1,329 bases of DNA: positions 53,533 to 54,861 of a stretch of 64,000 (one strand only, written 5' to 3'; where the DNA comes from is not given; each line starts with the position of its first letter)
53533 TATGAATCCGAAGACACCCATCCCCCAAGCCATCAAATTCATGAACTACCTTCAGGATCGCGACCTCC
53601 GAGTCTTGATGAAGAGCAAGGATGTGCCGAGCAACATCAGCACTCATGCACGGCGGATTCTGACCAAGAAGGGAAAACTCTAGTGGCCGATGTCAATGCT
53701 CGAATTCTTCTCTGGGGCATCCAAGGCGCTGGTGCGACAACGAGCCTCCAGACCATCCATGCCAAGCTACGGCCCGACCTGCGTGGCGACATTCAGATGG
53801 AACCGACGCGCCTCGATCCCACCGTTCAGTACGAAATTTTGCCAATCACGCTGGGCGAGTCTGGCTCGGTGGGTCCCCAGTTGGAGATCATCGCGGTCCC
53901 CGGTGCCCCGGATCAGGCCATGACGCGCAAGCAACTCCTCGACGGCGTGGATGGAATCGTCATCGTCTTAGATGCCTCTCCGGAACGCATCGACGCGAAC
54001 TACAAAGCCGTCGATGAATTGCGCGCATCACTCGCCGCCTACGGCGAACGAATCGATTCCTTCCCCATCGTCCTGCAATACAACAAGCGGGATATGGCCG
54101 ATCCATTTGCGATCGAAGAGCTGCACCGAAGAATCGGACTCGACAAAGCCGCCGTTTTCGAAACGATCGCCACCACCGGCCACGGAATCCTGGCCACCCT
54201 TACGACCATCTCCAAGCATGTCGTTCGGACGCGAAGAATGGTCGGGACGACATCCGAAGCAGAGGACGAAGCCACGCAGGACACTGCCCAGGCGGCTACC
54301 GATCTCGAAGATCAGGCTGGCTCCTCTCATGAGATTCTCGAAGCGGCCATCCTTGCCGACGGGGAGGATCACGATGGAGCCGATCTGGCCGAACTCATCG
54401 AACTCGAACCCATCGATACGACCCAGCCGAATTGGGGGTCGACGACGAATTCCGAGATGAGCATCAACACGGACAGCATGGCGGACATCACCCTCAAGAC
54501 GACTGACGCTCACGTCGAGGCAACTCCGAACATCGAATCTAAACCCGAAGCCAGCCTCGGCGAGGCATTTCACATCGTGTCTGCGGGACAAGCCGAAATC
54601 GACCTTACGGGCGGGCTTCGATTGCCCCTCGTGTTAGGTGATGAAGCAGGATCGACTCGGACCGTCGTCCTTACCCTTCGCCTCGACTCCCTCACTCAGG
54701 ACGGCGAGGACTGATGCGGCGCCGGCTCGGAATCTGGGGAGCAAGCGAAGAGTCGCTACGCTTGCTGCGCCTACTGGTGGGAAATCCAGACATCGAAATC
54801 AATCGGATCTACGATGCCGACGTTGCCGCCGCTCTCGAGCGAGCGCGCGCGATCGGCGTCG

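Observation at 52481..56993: Translationally coupled trio: helical-repeat protein, MglA-family GTPase with a dead P-loop, and triple-GAF / degenerate-GGDEF protein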

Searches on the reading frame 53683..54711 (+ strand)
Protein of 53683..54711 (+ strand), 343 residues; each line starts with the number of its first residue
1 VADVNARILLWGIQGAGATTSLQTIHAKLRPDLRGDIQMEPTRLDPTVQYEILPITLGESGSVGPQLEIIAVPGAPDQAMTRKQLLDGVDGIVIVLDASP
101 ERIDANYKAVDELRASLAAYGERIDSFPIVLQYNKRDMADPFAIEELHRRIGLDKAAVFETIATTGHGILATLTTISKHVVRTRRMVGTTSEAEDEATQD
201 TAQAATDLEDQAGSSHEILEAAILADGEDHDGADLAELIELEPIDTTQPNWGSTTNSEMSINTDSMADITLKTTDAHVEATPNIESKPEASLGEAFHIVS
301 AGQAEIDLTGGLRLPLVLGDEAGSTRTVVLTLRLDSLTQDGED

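Call 7: search_protein_families(library=pfam, proteins=[window:53683-54711:+], max_evalue=0.1)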
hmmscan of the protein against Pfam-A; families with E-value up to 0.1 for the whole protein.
window:53683-54711:+ (343 aa): 1 family
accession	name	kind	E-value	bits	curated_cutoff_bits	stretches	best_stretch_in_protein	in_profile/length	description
PF00025.27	Arf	-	7.4e-05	22.7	22.3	1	5-179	14-173/174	ADP-ribosylation factor family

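Call 8: search_protein_families(library=ncbifam, proteins=[window:53683-54711:+], max_evalue=0.1)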
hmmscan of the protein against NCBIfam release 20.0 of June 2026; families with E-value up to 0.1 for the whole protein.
window:53683-54711:+ (343 aa): 3 families
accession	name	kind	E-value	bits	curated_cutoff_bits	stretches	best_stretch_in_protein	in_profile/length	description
NF008955.0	PRK12297.1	equivalog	0.0002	20.4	406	1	92-203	241-351/429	GTPase ObgE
TIGR02729.1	Obg_CgtA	equivalog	0.014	14.4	280.25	1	91-179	238-327/329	Obg family GTPase CgtA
NF005294.0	PRK06819.1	subfamily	0.088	12.3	387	0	101-126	291-316/376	FliC/FljB family flagellin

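Call 9: find_homologous_proteins(query=window:53683-54711:+)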
Query window:53683-54711:+ (343 aa): 726 proteins with E <= 0.001 among 8000 candidates; the best 120 are listed.
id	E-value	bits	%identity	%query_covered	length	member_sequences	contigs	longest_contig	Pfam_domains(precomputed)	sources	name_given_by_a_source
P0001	1.2e-212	723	99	100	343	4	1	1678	-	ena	-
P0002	7.0e-159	546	78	100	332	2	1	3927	PF00025.28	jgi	jgi:signal recognition particle receptor subunit beta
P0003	9.7e-146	503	72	100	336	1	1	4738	-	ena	-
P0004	4.4e-135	468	67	100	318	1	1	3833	PF00025.28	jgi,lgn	-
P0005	7.1e-133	461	66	100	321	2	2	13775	PF00025.28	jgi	jgi:signal recognition particle receptor subunit beta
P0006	1.0e-132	460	66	100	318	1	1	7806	PF00025.28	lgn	-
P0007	5.8e-132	458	65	100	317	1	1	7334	PF00025.28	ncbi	-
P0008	9.5e-132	457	67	100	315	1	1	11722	PF00025.28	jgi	jgi:signal recognition particle receptor subunit beta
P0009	3.5e-131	455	66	100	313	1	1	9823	PF00025.28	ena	-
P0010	1.2e-126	440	64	100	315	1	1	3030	PF00025.28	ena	-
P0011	1.7e-125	437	63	100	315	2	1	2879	PF00025.28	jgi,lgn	jgi:signal recognition particle receptor subunit beta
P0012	2.5e-125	436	64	100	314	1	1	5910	PF00025.28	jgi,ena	-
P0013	2.2e-124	433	63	100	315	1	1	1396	PF00025.28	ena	-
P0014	3.4e-124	432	63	100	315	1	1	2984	PF00025.28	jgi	jgi:signal recognition particle receptor subunit beta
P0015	1.4e-123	430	63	100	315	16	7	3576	PF00025.28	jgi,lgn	-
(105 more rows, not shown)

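Call 10: search_solved_structures(query=window:53683-54711:+, max_evalue=1, show_alignments=3)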
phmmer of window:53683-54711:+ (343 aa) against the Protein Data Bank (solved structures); distinct sequences matched with E-value up to 1: 7.
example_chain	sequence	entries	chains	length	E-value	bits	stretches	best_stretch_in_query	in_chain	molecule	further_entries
5ymx_A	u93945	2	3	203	7.5e-30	107.6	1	3-184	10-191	Mutual gliding-motility protein MglA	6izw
6h17_A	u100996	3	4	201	9.8e-30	107.2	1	3-182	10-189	Mutual gliding-motility protein MglA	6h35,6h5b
6hjh_A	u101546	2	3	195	1.1e-29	107.1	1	3-182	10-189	Mutual gliding-motility protein MglA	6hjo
3t12_A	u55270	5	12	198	2.7e-28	102.5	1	3-181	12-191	Gliding protein mglA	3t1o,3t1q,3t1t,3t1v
3dbg_A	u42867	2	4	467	0.077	15.6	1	108-194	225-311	Putative cytochrome P450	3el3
3o04_A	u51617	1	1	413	0.55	12.8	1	290-336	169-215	beta-keto-acyl carrier protein synthase II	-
5sxo_A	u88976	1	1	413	0.56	12.8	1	290-336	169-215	3-oxoacyl-[acyl-carrier-protein] synthase 2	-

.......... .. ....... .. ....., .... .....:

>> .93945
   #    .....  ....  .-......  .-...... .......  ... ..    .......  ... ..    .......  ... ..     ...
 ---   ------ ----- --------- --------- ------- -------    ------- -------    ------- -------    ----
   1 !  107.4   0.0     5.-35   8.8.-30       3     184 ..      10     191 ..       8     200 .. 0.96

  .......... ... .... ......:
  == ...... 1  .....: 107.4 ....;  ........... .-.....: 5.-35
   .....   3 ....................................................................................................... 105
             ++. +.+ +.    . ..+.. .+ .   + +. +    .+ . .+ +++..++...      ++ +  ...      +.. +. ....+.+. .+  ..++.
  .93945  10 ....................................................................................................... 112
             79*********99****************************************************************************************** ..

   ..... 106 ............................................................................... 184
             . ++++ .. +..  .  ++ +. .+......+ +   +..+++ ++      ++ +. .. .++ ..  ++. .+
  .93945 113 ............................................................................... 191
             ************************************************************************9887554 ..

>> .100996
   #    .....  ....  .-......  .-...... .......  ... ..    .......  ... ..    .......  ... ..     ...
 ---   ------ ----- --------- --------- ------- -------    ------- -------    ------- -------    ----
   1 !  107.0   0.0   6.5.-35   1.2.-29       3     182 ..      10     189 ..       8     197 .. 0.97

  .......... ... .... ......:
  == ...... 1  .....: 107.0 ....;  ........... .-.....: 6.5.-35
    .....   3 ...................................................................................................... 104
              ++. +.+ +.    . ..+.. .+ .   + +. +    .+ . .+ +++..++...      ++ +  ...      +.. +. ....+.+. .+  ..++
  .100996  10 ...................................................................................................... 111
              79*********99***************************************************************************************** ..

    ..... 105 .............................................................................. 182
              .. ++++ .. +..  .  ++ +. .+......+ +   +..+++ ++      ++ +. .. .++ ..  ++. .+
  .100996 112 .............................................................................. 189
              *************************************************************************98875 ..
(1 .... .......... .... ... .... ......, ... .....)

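Call 14: find_related_loci(query=A1, collection=genome_contigs, flank=6000)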
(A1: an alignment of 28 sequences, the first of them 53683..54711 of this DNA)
Query A1 (343 aa) in genome_contigs; peptide patterns used: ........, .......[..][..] (x = any residue, [..] = any of these).
76 stretches matched a pattern; 29 encode a relative of the query (tblastn E <= 1e-3); 28 distinct loci.
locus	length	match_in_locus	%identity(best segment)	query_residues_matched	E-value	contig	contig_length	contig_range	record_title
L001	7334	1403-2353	65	1-343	2e-133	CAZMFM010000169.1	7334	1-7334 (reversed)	MAG TPA_asm: uncultured Spirochaetaceae bacterium isolate SRP128015_co1_44 genome assembly, contig: NODE_17470_length_73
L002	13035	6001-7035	60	1-343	5e-130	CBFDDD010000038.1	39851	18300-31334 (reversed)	MAG TPA_asm: uncultured Myxococcales bacterium isolate SRR26215691_binner13_Refined_41 genome assembly, contig: ERZ25073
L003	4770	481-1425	61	1-343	5e-131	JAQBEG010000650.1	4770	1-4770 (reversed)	MAG: Deltaproteobacteria bacterium isolate MAG_424_bin-21 424_bin-21_ctg-650, whole genome shotgun sequence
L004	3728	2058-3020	63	1-343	2e-132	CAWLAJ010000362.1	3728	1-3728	MAG: Deltaproteobacteria bacterium UBA4427 isolate CB6_Bottom.56 genome assembly, contig: Ga0310122_10021643, whole geno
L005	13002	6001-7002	58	1-343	1e-125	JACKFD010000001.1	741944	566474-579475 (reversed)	MAG: Spirochaetaceae bacterium isolate HK-STAS-MYXO-51 HK-STAS-MYXO-51_1, whole genome shotgun sequence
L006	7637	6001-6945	59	1-343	3e-122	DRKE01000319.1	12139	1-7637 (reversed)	MAG TPA_asm: Deltaproteobacteria bacterium isolate HyVt-433 HyVt-433_k145_479258, whole genome shotgun sequence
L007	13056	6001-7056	54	1-343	3e-117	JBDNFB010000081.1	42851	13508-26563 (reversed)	MAG: Myxococcota bacterium isolate concoct.101.ELB k141_373805, whole genome shotgun sequence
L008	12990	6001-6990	53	1-337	1e-109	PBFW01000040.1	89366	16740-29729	MAG: Deltaproteobacteria bacterium isolate SP3084 MHASMcontig_597148, whole genome shotgun sequence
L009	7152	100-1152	51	1-343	3e-107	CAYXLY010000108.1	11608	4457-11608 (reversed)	MAG TPA_asm: uncultured Spirochaetaceae bacterium isolate binchicken_co13_458 genome assembly, contig: NODE_8770_length_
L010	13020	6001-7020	52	1-340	4e-107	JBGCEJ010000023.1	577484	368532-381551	MAG: Myxococcota bacterium isolate SGMAG-50 contig23, whole genome shotgun sequence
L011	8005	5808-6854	52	1-343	8e-106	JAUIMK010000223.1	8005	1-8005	MAG: bacterium isolate Co_bin.94 NODE_51014_length_8005_cov_1.210967, whole genome shotgun sequence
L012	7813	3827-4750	54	1-336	8e-106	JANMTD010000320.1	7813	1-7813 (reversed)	MAG: Deltaproteobacteria bacterium isolate SOY_29_metabat_276 SOY_29_k141_107128, whole genome shotgun sequence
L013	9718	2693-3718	51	1-337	2e-105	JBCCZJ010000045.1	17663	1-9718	MAG: Myxococcota bacterium isolate P01_F01_bin.32 k141_3453048_length_17663_cov_16.0000, whole genome shotgun sequence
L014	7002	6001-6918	55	1-341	2e-104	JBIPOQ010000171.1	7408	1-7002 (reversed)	MAG: Myxococcota bacterium isolate ME2014-08-22_3300042298_group5_bin105 Rohwer_bin1513_scaffold_13129_c1, whole genome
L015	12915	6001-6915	55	1-339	2e-104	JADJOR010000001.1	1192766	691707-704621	MAG: Deltaproteobacteria bacterium isolate Fred_18-Q3-R57-64_BAT3C.701 tig00002470-10-11917410, whole genome shotgun seq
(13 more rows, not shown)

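Call 31: predict_structure(alignment_id=A1)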
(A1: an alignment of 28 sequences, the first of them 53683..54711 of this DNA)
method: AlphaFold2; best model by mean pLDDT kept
length: 343 residues; sequences in the alignment: 28
mean_pLDDT: 71.9   pTM: 0.53
mean pLDDT of the five models: 71.9, 69.5, 69.2, 66.6, 65.3
residues with pLDDT >= 90: 82; 70-90: 128; 50-70: 42; < 50: 91
segments of 3 or more residues with pLDDT < 50: 194-213, 215-217, 226-250, 252-264, 266-288, 341-343
pLDDT, mean of each block of 10 residues (from residue 1): 79 69 85 91 89 84 82 84 91 90 90 94 92 80 86 81 65 86 78 45 40 47 49 44 41 43 40 37 44 84 88 93 90 73 45
secondary structure, 60 per line:
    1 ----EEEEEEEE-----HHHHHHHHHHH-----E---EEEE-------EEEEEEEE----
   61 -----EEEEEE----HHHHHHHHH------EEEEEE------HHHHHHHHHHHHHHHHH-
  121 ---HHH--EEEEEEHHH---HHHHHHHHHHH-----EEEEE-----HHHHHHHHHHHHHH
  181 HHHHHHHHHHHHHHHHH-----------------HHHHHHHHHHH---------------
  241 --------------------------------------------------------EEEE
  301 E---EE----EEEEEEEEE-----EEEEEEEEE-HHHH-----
elements in order: E5-12 H18-28 E38-41 E49-56 E66-71 H76-84 E91-96 H103-119 E129-134 H141-151 E157-161 H167-197 H215-225 E297-301 E311-319 E325-333 H335-338

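Call 38: fold_search(model_id=the predicted structure, library=pdb)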
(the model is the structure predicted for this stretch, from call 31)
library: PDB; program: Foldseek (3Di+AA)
matches with E <= 10: 1838; with E <= 0.001: 1166
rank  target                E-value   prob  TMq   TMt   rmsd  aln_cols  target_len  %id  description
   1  6h17                  8.9e-16  1.00  0.47  0.81   3.2       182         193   32  Myxococcus xanthus MglA bound to GTPgammaS (released 2019-11-27)
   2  6izw_A                7.2e-15  1.00  0.47  0.81   4.1       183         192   32  Myxococcus xanthus MglA bound to GTP-gamma-S and MglB (released 2019-10-16)
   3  6h5b_A                2.9e-14  1.00  0.46  0.80   4.1       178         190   33  Myxococcus xanthus MglA in complex with its GAP MglB and GTPgammaS (released 2019-11-27)
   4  3t1t_D                3.9e-14  1.00  0.46  0.80   3.3       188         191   31  MglA bound to GDP in P1 tetrameric arrangement (released 2011-08-31)
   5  3t12_A                1.1e-13  1.00  0.45  0.83   4.2       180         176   33  MglA in complex with MglB in transition state (released 2011-08-31)
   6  5ymx_B                1.6e-13  1.00  0.47  0.79   2.9       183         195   29  Myxococcus xanthus MglA in GDP bound conformation (released 2018-10-24)
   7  3t1q_A                1.7e-13  1.00  0.44  0.82   4.1       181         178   33  MglA bound to GppNHp in complex with MglB (released 2011-08-31)
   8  3t1o_A                2.0e-13  1.00  0.46  0.79   3.2       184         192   32  MglA bound to GDP (released 2011-08-31)
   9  6hjo_A                2.1e-13  1.00  0.46  0.79   3.3       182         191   31  Myxococcus xanthus MglA bound to GDP (released 2019-12-04)
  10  5ymx_A                2.2e-13  1.00  0.46  0.75   3.3       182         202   31  Myxococcus xanthus MglA in GDP bound conformation (released 2018-10-24)
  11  3t1t_A                3.8e-13  1.00  0.47  0.81   3.1       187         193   31  MglA bound to GDP in P1 tetrameric arrangement (released 2011-08-31)
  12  3t1v_C                5.8e-13  1.00  0.45  0.79   3.3       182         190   32  MglA bound to GDP in P2(1) tetrameric arrangement (released 2011-08-31)
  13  6hjh                  2.5e-12  1.00  0.46  0.80   3.1       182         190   30  Myxococcus xanthus MglA bound to GDP (released 2019-12-04)
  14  3t1o_B                2.8e-12  1.00  0.46  0.80   3.2       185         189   31  MglA bound to GDP (released 2011-08-31)
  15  1r4a_A                8.0e-08  1.00  0.38  0.74   4.3       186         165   21  Crystal Structure of GTP-bound ADP-ribosylation Factor Like Protein 1 (Arl1) and GRIP Domain of Golgin245 COMPLEX (released 2004-01-13)
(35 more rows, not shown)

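Call 50: search_protein_representatives(protein=window:53683-54711:+)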
Query: 343 residues. Proteins with E-value up to 0.001 (for the whole library): 4344; up to 1e-10: 2529; up to 1e-30: 87. The best 150 are listed.
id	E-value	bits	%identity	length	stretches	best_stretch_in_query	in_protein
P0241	3.1e-96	338.9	54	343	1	1-343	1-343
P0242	7.6e-70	252.2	67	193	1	4-184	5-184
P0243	2.3e-69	250.6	54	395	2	3-185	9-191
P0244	3.5e-69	250.0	54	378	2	3-193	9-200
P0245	6.9e-69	249.0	53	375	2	3-197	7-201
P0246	6.0e-68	245.9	53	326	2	3-189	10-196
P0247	1.3e-67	244.8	42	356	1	3-341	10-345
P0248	1.1e-66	241.8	44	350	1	4-342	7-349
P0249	2.0e-66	240.9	53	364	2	3-200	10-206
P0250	1.2e-65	238.4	51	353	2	2-194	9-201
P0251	1.5e-65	238.1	40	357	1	2-342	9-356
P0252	1.0e-64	235.3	41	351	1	2-338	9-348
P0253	2.4e-64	234.1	44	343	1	1-337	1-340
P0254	7.5e-63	229.2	54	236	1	3-208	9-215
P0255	1.3e-62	228.4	56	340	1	2-195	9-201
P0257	8.0e-61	222.5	43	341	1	2-339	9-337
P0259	2.8e-60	220.8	42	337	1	4-336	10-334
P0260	7.3e-60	219.4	39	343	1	3-339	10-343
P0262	7.6e-59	216.0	43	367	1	4-335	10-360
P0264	1.4e-58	215.2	40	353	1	2-337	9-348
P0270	3.0e-57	210.8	41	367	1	4-338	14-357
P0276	1.2e-51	192.4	39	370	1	6-336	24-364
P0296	2.7e-37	145.2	42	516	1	3-187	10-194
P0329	1.6e-30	123.0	31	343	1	3-320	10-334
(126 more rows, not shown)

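Call 56: find_encoding_contigs(protein=P0251, flank=6000, max_places=3)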
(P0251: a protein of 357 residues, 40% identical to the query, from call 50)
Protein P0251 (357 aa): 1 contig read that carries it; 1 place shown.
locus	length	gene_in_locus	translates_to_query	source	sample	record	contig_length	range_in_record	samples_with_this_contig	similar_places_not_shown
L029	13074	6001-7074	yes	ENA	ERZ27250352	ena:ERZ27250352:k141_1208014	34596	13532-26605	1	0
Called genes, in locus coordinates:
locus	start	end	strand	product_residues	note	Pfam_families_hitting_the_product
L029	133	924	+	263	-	PF02749:QRPTase_N, PF01729:QRPTase_C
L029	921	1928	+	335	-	PF08279:HTH_11, PF03099:BPL_LplA_LipB, PF16917:BPL_LplA_LipB_2 (weak), PF02237:BPL_C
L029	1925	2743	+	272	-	PF03309:Pan_kinase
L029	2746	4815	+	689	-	PF00009:GTP_EFTU, PF22042:EF-G_D2, PF03144:GTP_EFTU_D2, PF14492:EFG_III, PF03764:EFG_IV, PF00679:EFG_C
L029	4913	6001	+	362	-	-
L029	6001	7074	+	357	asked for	PF00025:Arf (weak)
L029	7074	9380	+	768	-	PF01590:GAF, PF13185:GAF_2, PF13492:GAF_3, PF01590:GAF (weak), PF13185:GAF_2 (weak), PF00990:GGDEF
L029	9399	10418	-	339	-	PF26549:Tricorn_N (faint), PF26550:Tricorn_2nd (faint), PF07676:PD40 (faint)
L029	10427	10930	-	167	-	PF01398:JAB (weak), PF14464:Prok-JAB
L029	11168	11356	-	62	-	-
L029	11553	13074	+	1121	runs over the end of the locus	-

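Call 57: find_encoding_contigs(protein=P0329, flank=6000, max_places=2)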
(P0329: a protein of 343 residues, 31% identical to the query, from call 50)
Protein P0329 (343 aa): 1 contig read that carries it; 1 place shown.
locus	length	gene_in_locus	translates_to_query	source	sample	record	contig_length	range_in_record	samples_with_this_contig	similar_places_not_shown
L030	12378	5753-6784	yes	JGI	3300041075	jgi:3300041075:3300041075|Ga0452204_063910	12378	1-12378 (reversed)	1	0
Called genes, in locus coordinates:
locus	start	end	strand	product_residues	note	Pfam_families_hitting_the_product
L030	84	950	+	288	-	PF02749:QRPTase_N, PF01729:QRPTase_C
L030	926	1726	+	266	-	PF03099:BPL_LplA_LipB, PF16917:BPL_LplA_LipB_2, PF02237:BPL_C (weak)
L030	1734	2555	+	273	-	PF03309:Pan_kinase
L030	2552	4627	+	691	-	PF00009:GTP_EFTU, PF22042:EF-G_D2, PF03144:GTP_EFTU_D2, PF14492:EFG_III, PF03764:EFG_IV, PF00679:EFG_C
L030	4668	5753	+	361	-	-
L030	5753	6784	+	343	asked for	-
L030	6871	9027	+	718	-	PF13185:GAF_2, PF01590:GAF, PF13492:GAF_3, PF01590:GAF (weak), PF13492:GAF_3 (weak), PF01590:GAF (weak), PF13185:GAF_2, PF00990:GGDEF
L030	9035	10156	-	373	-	PF05222:AlaDh_PNT_N, PF01262:AlaDh_PNT_C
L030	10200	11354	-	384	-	PF14306:PUA_2, PF01747:ATP-sulfurylase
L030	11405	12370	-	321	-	PF07676:PD40 (faint), PF26549:Tricorn_N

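Call 58: find_encoding_contigs(protein=P0296, flank=6000, max_places=2)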
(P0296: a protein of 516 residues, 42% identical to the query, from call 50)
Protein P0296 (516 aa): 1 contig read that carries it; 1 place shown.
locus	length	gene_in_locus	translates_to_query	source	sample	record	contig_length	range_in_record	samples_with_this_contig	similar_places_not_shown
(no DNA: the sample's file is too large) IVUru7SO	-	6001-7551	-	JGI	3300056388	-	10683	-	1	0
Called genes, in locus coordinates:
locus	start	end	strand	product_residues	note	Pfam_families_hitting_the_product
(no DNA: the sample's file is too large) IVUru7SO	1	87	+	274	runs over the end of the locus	PF02749:QRPTase_N, PF01729:QRPTase_C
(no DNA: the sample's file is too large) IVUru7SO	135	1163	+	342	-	PF08279:HTH_11, PF03099:BPL_LplA_LipB, PF16917:BPL_LplA_LipB_2, PF02237:BPL_C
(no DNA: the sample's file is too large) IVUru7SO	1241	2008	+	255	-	PF03309:Pan_kinase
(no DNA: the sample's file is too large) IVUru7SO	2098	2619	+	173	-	-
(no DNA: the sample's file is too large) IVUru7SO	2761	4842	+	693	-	PF00009:GTP_EFTU, PF22042:EF-G_D2, PF03144:GTP_EFTU_D2 (weak), PF14492:EFG_III, PF03764:EFG_IV, PF00679:EFG_C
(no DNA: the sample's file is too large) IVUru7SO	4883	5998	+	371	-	-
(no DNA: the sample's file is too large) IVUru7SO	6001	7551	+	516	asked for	-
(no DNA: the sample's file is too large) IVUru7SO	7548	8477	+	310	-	?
